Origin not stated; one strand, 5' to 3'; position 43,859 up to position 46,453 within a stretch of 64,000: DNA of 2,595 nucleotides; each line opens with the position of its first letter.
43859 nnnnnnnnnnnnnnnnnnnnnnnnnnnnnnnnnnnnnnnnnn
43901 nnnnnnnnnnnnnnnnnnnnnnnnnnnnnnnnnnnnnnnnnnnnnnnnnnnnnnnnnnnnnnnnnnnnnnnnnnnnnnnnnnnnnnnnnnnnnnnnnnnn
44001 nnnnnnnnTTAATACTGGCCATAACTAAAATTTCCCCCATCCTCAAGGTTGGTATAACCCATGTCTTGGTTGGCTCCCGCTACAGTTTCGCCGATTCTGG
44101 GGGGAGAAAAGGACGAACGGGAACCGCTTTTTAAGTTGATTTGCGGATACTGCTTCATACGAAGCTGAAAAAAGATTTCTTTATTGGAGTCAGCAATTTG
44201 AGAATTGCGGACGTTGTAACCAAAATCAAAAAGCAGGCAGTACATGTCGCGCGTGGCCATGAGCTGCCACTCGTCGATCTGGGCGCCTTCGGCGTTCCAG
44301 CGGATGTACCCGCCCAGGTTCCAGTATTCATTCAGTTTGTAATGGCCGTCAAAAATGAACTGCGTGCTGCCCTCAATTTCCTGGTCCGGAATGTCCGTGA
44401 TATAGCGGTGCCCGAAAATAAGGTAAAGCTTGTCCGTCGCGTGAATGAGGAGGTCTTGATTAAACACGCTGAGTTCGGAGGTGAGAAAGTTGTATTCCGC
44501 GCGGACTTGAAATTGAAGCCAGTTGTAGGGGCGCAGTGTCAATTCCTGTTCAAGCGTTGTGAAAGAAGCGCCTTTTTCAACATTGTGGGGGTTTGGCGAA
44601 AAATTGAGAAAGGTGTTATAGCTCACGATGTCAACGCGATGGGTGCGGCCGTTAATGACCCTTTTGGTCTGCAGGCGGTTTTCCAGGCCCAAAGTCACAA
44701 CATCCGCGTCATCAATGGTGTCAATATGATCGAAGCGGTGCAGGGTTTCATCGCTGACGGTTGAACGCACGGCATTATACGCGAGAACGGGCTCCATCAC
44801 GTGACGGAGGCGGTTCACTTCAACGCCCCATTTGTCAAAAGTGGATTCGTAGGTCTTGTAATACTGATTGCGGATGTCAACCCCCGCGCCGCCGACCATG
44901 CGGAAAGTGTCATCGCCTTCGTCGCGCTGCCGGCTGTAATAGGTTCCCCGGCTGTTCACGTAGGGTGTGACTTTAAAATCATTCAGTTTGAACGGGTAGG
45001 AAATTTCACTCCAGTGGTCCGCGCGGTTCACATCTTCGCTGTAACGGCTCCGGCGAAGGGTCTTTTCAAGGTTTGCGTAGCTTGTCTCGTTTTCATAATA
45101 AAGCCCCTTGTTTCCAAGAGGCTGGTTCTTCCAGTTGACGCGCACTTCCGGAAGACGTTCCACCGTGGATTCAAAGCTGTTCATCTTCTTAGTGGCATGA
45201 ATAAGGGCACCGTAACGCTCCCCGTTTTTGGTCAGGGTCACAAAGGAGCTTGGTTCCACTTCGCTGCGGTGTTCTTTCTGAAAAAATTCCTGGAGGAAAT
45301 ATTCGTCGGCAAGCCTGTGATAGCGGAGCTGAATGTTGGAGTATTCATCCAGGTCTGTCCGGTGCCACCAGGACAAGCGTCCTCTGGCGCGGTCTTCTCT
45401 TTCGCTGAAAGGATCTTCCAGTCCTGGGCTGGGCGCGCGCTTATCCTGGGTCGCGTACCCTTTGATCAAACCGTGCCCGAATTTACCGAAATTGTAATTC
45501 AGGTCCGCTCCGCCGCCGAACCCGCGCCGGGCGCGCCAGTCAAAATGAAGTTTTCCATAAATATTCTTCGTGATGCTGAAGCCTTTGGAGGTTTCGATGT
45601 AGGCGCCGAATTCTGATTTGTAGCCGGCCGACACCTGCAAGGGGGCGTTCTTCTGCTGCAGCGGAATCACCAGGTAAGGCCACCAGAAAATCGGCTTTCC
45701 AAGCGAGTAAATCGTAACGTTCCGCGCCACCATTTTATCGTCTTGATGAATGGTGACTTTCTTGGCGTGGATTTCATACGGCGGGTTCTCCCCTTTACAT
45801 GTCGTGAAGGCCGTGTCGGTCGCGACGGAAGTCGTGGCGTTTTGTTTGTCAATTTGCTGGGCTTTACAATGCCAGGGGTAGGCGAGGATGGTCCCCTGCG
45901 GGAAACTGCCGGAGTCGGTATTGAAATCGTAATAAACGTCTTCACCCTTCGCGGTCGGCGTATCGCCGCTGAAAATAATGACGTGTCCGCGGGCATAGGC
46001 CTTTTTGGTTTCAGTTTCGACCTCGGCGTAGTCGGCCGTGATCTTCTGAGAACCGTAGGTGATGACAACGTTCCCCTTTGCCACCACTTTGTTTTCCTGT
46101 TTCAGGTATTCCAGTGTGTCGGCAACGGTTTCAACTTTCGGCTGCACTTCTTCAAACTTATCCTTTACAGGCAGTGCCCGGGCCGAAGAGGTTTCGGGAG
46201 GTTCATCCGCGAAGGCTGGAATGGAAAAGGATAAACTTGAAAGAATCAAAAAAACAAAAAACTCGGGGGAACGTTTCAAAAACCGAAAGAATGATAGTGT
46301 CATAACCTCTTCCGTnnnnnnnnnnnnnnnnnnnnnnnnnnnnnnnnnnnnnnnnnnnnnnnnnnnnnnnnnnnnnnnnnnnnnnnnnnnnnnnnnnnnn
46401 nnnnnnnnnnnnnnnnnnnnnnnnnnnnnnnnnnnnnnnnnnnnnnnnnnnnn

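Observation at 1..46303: Glycan supercluster of about 46 kb on one strand, running from lptD to the left window edge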

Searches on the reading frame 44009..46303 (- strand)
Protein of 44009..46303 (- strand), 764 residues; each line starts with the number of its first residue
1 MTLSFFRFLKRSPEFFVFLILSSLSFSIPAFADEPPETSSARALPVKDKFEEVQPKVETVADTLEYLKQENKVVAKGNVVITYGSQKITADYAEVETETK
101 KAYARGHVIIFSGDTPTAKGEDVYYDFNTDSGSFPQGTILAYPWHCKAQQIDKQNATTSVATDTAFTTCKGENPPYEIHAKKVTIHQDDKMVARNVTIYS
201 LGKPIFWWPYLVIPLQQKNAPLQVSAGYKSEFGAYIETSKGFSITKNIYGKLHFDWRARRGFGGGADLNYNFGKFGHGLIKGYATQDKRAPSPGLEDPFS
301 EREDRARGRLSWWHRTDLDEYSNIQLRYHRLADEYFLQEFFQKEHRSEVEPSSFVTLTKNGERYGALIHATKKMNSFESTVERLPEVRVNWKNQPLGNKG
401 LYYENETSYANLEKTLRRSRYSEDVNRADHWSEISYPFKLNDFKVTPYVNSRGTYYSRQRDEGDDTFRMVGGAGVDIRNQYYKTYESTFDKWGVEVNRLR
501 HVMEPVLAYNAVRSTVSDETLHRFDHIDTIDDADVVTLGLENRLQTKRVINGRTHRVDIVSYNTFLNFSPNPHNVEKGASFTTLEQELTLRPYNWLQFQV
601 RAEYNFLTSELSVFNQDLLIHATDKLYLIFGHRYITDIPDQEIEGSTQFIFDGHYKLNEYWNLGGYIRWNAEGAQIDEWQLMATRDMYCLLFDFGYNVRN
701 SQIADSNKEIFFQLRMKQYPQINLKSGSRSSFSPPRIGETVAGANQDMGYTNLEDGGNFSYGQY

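Call 6: search_protein_families(library=pfam, proteins=[window:44009-46303:-], max_evalue=0.001)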
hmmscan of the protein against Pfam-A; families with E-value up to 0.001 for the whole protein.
window:44009-46303:- (764 aa): 2 families
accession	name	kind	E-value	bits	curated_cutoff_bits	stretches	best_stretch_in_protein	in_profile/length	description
PF03968.19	LptD_N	-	8.8e-08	32.8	20.4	1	61-190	4-83/113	LptA/(LptD N-terminal domain) LPS transport protein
PF06835.18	LptC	-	0.00054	20.1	21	0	50-115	78-148/175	Lipopolysaccharide-assembly, LptC-related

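Call 9: find_encoding_contigs(protein=window:44009-46303:-, flank=10000, max_places=6)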
Protein window:44009-46303:- (764 aa): no gene with exactly this product is on record in the collection.

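Call 10: search_protein_families(library=ncbifam, proteins=[window:44009-46303:-], max_evalue=0.001)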
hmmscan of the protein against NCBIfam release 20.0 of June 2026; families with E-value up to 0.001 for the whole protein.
window:44009-46303:- (764 aa): 3 families
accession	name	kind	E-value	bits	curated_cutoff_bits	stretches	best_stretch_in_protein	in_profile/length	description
NF052235.1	CT351_fam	equivalog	2.5e-13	49.4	900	1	120-557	74-495/674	CT351 family outer membrane beta-barrel protein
NF003358.0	PRK04423.1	equivalog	6.6e-09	34.5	944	1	73-288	74-292/799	LPS-assembly protein LptD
TIGR03002.1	outer_YhbN_LptA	equivalog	1.3e-07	31.6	71.7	1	56-127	9-89/142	lipopolysaccharide transport periplasmic protein LptA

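Call 13: find_related_loci(query=window:44009-46303:-, collection=genome_contigs, flank=10000)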
Query window:44009-46303:- (764 aa) in genome_contigs; peptide patterns used: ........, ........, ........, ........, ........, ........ (x = any residue, [..] = any of these).
36 stretches matched a pattern; 2 encode a relative of the query (tblastn E <= 1e-3); 2 distinct loci.
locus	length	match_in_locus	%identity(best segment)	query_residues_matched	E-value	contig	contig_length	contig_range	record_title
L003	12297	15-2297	87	1-761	0e+0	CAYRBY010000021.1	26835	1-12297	MAG TPA_asm: uncultured bacterium isolate SRP278252_co1_689 genome assembly, contig: NODE_2920_length_26835_cov_4.862061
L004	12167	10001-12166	74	18-736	0e+0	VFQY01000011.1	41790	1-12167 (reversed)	MAG: Candidatus Omnitrophota bacterium isolate ZLKRG04 NODE_633_length_41790_cov_3.420685, whole genome shotgun sequence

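Call 40: find_homologous_proteins(query=window:44009-46303:-, max_evalue=1e-10)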
Query window:44009-46303:- (764 aa): 202 proteins with E <= 1e-10 among 8000 candidates; the best 120 are listed.
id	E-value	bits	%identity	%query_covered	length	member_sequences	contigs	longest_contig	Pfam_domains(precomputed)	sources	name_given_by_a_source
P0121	0.0e+0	1786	100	100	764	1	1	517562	PF04453.21,PF03968.20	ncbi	-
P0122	0.0e+0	1314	74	98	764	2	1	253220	PF04453.21,PF03968.20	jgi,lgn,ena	-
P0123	0.0e+0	1314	73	98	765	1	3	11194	PF04453.21,PF03968.20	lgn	-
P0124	0.0e+0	1308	74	97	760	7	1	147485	PF04453.21,PF03968.20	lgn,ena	-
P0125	0.0e+0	1090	62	98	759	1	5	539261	PF04453.21,PF03968.20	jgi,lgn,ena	-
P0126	0.0e+0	1062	61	97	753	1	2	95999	PF04453.21,PF03968.20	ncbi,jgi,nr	ncbi:MAG TPA: LPS assembly protein LptD [Verrucomicrobiae bacterium]|jgi:hypothetical protein|nr:LPS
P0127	0.0e+0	1040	60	96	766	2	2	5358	PF04453.21,PF03968.20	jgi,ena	-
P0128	2.0e-298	1010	57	97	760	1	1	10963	PF03968.20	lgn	-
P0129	3.1e-272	923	53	97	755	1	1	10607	PF04453.21,PF03968.20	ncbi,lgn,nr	ncbi:MAG: LPS assembly protein LptD [Candidatus Omnitrophota bacterium]|nr:LPS assembly protein LptD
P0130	5.3e-269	913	53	94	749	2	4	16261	PF03968.20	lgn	-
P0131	9.1e-269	912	54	96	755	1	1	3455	PF04453.21,PF03968.20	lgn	-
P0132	1.8e-268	911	54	96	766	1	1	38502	PF04453.21,PF19838.6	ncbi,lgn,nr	ncbi:MAG: LPS-assembly protein LptD [Candidatus Omnitrophica bacterium]|nr:LPS-assembly protein LptD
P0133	3.6e-268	910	54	96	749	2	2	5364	PF04453.21,PF03968.20,PF06835.19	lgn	-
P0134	1.0e-266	905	54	96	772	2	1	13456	PF04453.21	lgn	-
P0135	1.2e-265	901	55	95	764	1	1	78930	PF04453.21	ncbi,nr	ncbi:MAG: LPS-assembly protein LptD [Candidatus Omnitrophica bacterium]|nr:LPS-assembly protein LptD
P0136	1.7e-265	901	54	96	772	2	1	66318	PF04453.21,PF06835.19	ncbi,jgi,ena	-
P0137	4.5e-265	900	54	95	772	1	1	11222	PF04453.21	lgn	-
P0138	6.4e-264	896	53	97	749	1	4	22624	PF04453.21,PF03968.20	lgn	-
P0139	1.5e-263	895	53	95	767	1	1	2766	PF04453.21,PF03968.20,PF06835.19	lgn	-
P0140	3.3e-258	877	51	98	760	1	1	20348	PF04453.21,PF03968.20,PF06835.19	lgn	-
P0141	9.5e-257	872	54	92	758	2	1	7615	PF04453.21,PF03968.20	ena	-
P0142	4.7e-256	870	53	96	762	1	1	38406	PF04453.21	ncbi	-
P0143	5.1e-256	870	52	95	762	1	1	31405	PF04453.21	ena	-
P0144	4.1e-255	867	53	93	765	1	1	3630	PF04453.21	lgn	-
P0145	2.4e-253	861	54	93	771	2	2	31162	PF04453.21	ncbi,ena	-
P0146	2.6e-252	857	51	95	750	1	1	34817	PF04453.21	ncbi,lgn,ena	-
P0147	1.4e-250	852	52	96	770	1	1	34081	PF04453.21,PF03968.20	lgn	-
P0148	2.4e-250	851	50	96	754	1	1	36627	PF04453.21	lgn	-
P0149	1.6e-249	848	51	98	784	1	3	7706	PF04453.21,PF03968.20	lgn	-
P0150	3.7e-249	847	50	96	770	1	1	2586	PF03968.20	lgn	-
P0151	1.8e-248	845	50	96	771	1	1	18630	PF04453.21,PF03968.20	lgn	-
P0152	3.5e-246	837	50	96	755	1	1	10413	PF04453.21,PF03968.20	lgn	-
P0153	4.6e-246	837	51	96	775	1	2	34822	PF03968.20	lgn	-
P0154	7.6e-246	836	52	93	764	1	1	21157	PF04453.21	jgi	jgi:LPS-assembly protein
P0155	3.5e-243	827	50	96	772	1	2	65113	PF04453.21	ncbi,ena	-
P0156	4.6e-243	827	50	96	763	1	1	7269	PF04453.21,PF03968.20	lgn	-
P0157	6.8e-243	826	50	93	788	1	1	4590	PF04453.21,PF19838.6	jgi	-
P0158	9.6e-243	826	50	94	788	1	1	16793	PF04453.21,PF19838.6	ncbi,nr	ncbi:MAG: LPS assembly protein LptD [Candidatus Omnitrophica bacterium]|nr:LPS assembly protein LptD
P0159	1.0e-242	826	51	94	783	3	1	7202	PF04453.21,PF19838.6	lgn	-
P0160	1.1e-242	826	50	96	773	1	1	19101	PF04453.21,PF03968.20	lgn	-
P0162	1.9e-241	821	50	98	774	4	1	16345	PF04453.21,PF03968.20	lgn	-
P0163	8.7e-241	819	51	96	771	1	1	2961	PF03968.20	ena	-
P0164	1.7e-240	818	49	96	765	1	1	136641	PF04453.21,PF03968.20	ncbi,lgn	-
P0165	1.2e-239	815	48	97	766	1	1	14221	PF04453.21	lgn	-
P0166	2.4e-239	815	50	96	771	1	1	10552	PF03968.20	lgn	-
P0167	2.9e-239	814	50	96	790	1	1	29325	PF04453.21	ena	-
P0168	1.4e-238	812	50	96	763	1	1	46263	PF04453.21,PF03968.20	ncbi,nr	ncbi:MAG: LPS-assembly protein LptD [Candidatus Omnitrophica bacterium]|nr:LPS-assembly protein LptD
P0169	7.3e-238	810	49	95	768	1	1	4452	PF04453.21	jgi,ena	-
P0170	2.5e-237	808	50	96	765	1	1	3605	PF04453.21,PF03968.20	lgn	-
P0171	7.3e-237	806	48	98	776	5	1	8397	PF04453.21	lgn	-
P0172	1.7e-235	802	49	96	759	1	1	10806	PF04453.21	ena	-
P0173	8.7e-235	799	50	93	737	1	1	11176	PF04453.21,PF03968.20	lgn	-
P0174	1.4e-234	799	49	95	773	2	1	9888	PF04453.21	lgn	-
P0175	5.3e-234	797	49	93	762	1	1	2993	PF04453.21,PF03968.20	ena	-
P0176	6.2e-234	797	49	97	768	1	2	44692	PF04453.21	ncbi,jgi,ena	-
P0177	2.2e-233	795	50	95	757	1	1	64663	PF04453.21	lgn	-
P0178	2.4e-233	795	49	96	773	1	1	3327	PF04453.21,PF19838.6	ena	-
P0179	3.3e-233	794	47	96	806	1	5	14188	PF04453.21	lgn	-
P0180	4.5e-232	790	47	97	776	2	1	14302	PF04453.21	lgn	-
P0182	2.2e-231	788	51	90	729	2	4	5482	PF04453.21,PF03968.20,PF19838.6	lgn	-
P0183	7.6e-231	786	49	91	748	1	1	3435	PF04453.21,PF03968.20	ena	-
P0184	4.6e-230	784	49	91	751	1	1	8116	PF04453.21,PF03968.20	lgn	-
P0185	1.3e-229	782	49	94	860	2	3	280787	PF04453.21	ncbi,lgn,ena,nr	ncbi:MAG TPA: LPS assembly protein LptD [Candidatus Omnitrophota bacterium]|nr:LPS assembly protein 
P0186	1.3e-229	782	48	93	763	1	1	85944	PF04453.21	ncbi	-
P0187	2.5e-229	781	47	96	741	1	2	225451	PF04453.21,PF03968.20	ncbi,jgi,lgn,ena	-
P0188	2.5e-229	781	46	98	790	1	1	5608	PF04453.21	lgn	-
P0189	4.1e-229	781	49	92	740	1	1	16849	PF04453.21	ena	-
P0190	1.0e-228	779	47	98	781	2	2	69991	PF04453.21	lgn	-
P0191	1.2e-228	779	49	96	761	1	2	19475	PF04453.21,PF03968.20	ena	-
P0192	1.5e-228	779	48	93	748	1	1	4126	PF04453.21,PF03968.20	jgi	jgi:lipopolysaccharide assembly outer membrane protein LptD (OstA)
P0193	4.0e-228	777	48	97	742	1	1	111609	PF04453.21,PF03968.20,PF19838.6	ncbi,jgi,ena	-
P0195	7.9e-228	776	48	96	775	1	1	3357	PF04453.21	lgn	-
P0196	8.0e-228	776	48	94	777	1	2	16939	PF04453.21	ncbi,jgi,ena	-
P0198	1.5e-227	775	47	96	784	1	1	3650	PF04453.21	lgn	-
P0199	3.0e-227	775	47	99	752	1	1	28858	PF04453.21,PF03968.20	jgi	jgi:lipopolysaccharide assembly outer membrane protein LptD (OstA)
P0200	6.7e-227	773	48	97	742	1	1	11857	PF04453.21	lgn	-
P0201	8.3e-227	773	47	97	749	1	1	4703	PF04453.21,PF03968.20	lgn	-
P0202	8.4e-227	773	49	93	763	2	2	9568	PF03968.20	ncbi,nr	ncbi:MAG: LptA/OstA family protein [Candidatus Omnitrophica bacterium]|nr:LptA/OstA family protein [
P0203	9.3e-227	773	48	94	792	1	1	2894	PF04453.21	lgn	-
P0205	1.3e-226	772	49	91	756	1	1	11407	PF04453.21,PF03968.20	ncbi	-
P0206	1.5e-226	772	47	93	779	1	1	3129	PF04453.21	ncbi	-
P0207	1.5e-226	772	48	93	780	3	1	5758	PF04453.21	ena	-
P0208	1.7e-226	772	47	93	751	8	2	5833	PF04453.21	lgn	-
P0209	2.3e-226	772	48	91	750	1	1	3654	PF04453.21,PF03968.20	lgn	-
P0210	2.6e-226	771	49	90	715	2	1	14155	PF03968.20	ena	-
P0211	3.2e-226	771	49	92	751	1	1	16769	PF04453.21,PF03968.20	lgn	-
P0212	3.5e-226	771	48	95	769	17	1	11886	PF04453.21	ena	-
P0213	3.8e-226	771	48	96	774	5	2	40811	PF04453.21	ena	-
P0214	7.2e-226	770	49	90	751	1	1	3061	PF04453.21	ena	-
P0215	2.6e-225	768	48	91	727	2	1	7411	PF04453.21,PF03968.20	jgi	-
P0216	4.4e-225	767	48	96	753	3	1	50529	PF04453.21,PF03968.20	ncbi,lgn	-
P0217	9.0e-225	766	49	90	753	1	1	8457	PF04453.21,PF03968.20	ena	-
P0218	1.6e-224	766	50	91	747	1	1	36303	PF04453.21,PF03968.20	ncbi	-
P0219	3.9e-224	764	47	96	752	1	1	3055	PF04453.21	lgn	-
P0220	4.2e-224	764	47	97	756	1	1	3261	PF04453.21,PF03968.20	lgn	-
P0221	5.4e-224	764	47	94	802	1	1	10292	PF04453.21,PF03968.20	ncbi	-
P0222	5.9e-224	764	49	94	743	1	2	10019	PF04453.21,PF03968.20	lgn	-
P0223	7.3e-224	763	48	97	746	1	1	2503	PF04453.21,PF03968.20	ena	-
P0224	1.9e-223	762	47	94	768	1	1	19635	PF04453.21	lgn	-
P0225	3.6e-223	761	48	91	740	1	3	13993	PF04453.21,PF03968.20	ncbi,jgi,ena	-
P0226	3.8e-223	761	47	92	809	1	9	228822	PF04453.21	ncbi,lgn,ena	-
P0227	3.9e-223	761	46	97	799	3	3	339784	PF04453.21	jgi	-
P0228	7.2e-223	760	47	95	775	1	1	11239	PF04453.21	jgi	jgi:lipopolysaccharide assembly outer membrane protein LptD (OstA)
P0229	1.2e-222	759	46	96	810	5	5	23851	PF04453.21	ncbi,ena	-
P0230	1.4e-222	759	48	91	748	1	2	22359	PF04453.21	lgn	-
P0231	1.9e-222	759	48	94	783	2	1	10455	PF04453.21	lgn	-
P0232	2.4e-222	758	48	91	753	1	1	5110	PF04453.21,PF03968.20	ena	-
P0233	2.8e-222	758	47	96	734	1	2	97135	PF04453.21,PF03968.20,PF19838.6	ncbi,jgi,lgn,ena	-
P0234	3.0e-222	758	49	90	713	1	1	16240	PF04453.21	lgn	-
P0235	4.0e-222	758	46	96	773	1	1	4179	PF04453.21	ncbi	-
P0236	4.3e-222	757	48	94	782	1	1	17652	PF04453.21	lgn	-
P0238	7.7e-222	757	46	97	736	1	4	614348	PF04453.21,PF03968.20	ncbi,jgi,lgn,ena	-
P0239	3.9e-221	754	46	96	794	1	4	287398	PF04453.21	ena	-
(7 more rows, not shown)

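Call 42: find_encoding_contigs(protein=P0122, flank=10000, max_places=1)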
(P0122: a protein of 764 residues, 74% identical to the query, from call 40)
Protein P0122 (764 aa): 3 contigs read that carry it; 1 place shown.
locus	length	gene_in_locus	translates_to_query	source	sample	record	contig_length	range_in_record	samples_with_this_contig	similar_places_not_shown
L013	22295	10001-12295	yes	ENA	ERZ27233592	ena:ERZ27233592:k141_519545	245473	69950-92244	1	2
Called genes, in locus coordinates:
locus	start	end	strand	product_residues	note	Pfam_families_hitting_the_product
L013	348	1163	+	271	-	PF00459:Inositol_P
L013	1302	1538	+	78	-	-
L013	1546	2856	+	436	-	PF00990:GGDEF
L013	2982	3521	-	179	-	PF00293:NUDIX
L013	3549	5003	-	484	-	PF00309:Sigma54_AID, PF04963:Sigma54_CBD, PF13384:HTH_23 (faint), PF09339:HTH_IclR (faint), PF04552:Sigma54_DBD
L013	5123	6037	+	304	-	PF17848:Zn_ribbon_ACC (weak), PF01039:Carboxyl_trans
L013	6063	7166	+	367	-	PF03215:Rad17 (weak), PF00005:ABC_tran, PF02463:SMC_N (weak), PF17912:OB_MalK, PF08402:TOBE_2 (weak)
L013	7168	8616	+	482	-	PF01590:GAF, PF13185:GAF_2, PF13492:GAF_3, PF00990:GGDEF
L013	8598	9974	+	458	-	PF00990:GGDEF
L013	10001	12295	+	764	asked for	PF03968:LptD_N (weak), PF04453:LptD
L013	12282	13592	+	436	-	PF02558:ApbA (weak), PF03446:NAD_binding_2 (faint), PF03721:UDPG_MGDP_dh_N, PF03807:F420_oxidored (faint), PF00984:UDPG_MGDP_dh, PF03720:UDPG_MGDP_dh_C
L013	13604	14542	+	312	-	PF01073:3Beta_HSD (weak), PF01370:Epimerase, PF02719:Polysacc_synt_2 (faint), PF04321:RmlD_sub_bind, PF07993:NAD_binding_4 (faint), PF16363:GDP_Man_Dehyd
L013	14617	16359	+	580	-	-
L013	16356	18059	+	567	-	-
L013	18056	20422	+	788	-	PF09586:YfhO (weak)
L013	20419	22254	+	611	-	-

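Call 43: find_encoding_contigs(protein=P0125, flank=10000, max_places=1)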
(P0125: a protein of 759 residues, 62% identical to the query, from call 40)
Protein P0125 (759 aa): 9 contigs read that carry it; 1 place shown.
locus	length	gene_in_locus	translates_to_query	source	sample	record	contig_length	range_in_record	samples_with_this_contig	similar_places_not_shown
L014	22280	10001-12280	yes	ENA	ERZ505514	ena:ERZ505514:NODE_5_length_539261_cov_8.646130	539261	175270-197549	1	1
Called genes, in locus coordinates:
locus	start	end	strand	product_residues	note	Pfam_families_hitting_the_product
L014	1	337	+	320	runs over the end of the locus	PF00294:PfkB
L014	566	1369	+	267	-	PF00459:Inositol_P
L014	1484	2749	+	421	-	PF00990:GGDEF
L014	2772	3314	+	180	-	PF00293:NUDIX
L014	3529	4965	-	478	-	PF00309:Sigma54_AID, PF04963:Sigma54_CBD, PF04552:Sigma54_DBD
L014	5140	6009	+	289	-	PF17848:Zn_ribbon_ACC (weak), PF01039:Carboxyl_trans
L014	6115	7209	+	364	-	PF02463:SMC_N (weak), PF03215:Rad17 (faint), PF00005:ABC_tran, PF13304:AAA_21 (faint), PF17912:OB_MalK, PF08402:TOBE_2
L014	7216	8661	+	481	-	PF01590:GAF, PF13185:GAF_2, PF00990:GGDEF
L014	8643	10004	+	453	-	PF00990:GGDEF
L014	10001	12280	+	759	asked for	PF03968:LptD_N (weak), PF04453:LptD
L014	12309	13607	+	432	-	PF02558:ApbA (weak), PF03446:NAD_binding_2 (faint), PF03721:UDPG_MGDP_dh_N, PF03807:F420_oxidored (faint), PF00984:UDPG_MGDP_dh, PF03720:UDPG_MGDP_dh_C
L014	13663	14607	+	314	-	PF01073:3Beta_HSD, PF01370:Epimerase, PF02719:Polysacc_synt_2 (faint), PF16363:GDP_Man_Dehyd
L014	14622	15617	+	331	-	PF01073:3Beta_HSD, PF01370:Epimerase, PF04321:RmlD_sub_bind, PF16363:GDP_Man_Dehyd, PF07993:NAD_binding_4 (weak)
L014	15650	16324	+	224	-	PF00535:Glycos_transf_2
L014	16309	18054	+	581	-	PF13231:PMT_2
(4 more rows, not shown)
